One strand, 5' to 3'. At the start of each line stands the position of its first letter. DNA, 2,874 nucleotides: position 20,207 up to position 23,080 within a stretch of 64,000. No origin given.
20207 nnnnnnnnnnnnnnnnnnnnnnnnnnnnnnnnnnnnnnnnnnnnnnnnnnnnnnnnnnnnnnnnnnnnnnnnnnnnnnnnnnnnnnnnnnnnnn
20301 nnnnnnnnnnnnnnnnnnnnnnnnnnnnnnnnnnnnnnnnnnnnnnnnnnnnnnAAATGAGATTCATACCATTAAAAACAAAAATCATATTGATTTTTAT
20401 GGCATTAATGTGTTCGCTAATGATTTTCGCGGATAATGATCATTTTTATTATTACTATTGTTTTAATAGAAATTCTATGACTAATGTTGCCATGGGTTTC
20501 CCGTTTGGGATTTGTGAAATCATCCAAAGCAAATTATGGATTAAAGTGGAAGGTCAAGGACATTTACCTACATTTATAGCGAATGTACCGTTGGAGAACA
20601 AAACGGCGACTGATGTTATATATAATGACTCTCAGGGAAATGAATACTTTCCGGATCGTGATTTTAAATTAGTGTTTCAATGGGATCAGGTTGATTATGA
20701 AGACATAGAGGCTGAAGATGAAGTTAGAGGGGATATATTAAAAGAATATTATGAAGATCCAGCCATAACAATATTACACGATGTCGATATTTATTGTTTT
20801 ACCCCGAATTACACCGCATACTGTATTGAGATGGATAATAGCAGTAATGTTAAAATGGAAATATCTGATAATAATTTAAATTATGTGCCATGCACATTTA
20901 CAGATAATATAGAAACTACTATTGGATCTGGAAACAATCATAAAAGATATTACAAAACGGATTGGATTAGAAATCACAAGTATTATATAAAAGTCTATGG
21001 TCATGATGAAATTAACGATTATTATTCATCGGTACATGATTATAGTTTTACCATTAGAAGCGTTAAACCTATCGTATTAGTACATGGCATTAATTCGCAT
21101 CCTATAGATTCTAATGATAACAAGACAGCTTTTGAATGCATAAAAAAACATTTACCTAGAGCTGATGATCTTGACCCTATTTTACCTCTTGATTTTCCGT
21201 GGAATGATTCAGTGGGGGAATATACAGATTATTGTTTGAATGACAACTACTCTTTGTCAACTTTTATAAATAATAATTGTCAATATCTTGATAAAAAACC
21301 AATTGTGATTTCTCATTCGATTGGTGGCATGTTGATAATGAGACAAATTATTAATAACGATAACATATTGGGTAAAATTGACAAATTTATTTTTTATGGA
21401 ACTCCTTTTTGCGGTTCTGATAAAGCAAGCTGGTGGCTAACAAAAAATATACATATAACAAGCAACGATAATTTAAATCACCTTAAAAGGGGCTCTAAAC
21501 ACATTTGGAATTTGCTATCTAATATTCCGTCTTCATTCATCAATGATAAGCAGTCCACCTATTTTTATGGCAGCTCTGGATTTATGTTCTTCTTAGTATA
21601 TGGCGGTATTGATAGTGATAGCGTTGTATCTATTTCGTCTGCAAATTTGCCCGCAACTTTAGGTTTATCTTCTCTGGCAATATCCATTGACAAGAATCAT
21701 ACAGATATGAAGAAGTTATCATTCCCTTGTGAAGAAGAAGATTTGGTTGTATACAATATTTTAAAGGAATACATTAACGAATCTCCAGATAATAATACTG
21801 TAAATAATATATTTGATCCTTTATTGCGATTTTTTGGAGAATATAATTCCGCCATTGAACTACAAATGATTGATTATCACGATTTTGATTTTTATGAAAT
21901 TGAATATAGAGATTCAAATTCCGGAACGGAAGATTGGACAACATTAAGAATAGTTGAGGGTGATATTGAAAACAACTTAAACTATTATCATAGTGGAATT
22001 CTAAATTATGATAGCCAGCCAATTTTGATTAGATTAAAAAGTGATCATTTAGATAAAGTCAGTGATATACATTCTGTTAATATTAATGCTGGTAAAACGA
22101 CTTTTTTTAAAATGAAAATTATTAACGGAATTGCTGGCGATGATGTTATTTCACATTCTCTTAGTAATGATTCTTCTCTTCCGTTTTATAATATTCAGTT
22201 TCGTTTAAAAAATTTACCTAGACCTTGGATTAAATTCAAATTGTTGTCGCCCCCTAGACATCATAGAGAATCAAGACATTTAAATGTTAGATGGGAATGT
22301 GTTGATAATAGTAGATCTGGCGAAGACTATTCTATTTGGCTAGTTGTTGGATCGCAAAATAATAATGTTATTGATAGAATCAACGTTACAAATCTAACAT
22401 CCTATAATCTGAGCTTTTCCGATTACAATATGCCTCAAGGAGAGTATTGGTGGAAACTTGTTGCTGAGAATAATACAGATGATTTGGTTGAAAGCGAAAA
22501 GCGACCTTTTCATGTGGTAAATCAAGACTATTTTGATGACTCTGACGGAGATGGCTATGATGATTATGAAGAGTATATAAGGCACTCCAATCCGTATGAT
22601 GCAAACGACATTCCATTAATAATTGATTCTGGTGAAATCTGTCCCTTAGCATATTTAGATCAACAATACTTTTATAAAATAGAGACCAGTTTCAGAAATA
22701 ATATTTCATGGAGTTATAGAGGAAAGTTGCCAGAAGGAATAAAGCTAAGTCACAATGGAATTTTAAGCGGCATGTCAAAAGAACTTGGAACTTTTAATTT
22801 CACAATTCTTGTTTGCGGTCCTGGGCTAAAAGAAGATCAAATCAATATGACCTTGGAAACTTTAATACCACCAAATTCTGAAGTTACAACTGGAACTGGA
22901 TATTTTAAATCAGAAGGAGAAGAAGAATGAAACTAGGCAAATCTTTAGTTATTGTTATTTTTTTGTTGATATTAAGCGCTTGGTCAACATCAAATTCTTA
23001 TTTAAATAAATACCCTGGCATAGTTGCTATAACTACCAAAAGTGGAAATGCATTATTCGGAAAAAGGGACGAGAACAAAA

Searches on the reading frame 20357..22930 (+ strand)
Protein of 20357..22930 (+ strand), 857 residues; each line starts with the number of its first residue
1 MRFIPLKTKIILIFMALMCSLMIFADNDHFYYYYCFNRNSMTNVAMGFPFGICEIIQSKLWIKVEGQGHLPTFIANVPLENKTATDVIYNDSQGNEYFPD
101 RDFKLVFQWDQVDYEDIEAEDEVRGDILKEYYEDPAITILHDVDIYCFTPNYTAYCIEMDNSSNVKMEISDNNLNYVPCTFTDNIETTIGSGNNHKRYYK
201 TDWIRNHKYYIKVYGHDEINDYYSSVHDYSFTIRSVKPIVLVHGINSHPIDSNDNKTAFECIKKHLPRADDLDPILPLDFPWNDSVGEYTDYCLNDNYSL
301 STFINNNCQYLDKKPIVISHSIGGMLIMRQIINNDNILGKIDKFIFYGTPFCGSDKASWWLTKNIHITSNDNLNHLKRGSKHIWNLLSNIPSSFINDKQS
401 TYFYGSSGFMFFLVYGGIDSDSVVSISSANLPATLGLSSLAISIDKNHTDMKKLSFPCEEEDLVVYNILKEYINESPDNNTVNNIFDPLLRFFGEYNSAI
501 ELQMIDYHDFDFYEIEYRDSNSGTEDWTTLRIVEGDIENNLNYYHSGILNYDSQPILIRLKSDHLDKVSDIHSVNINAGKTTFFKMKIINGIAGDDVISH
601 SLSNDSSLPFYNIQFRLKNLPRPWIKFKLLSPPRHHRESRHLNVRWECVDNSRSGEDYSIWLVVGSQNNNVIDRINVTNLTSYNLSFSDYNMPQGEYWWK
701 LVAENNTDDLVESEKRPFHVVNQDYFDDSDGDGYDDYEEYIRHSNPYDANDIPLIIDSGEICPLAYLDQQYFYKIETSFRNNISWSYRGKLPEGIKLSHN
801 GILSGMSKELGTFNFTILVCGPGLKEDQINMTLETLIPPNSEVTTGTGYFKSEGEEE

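Call 65: search_protein_families(library=pfam, proteins=[window:20357-22930:+], max_evalue=0.01)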
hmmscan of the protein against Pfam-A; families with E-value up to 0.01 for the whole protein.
window:20357-22930:+ (857 aa): 3 families
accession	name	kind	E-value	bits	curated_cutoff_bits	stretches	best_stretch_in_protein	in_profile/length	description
PF02450.21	LCAT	-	0.00045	20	21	1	295-358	101-169/392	Lecithin:cholesterol acyltransferase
PF18884.5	TSP3_bac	-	0.0036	17.6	25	1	728-749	1-22/22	Bacterial TSP3 repeat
PF12697.13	Abhydrolase_6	-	0.007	17.5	26.3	0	239-331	1-84/217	Alpha/beta hydrolase family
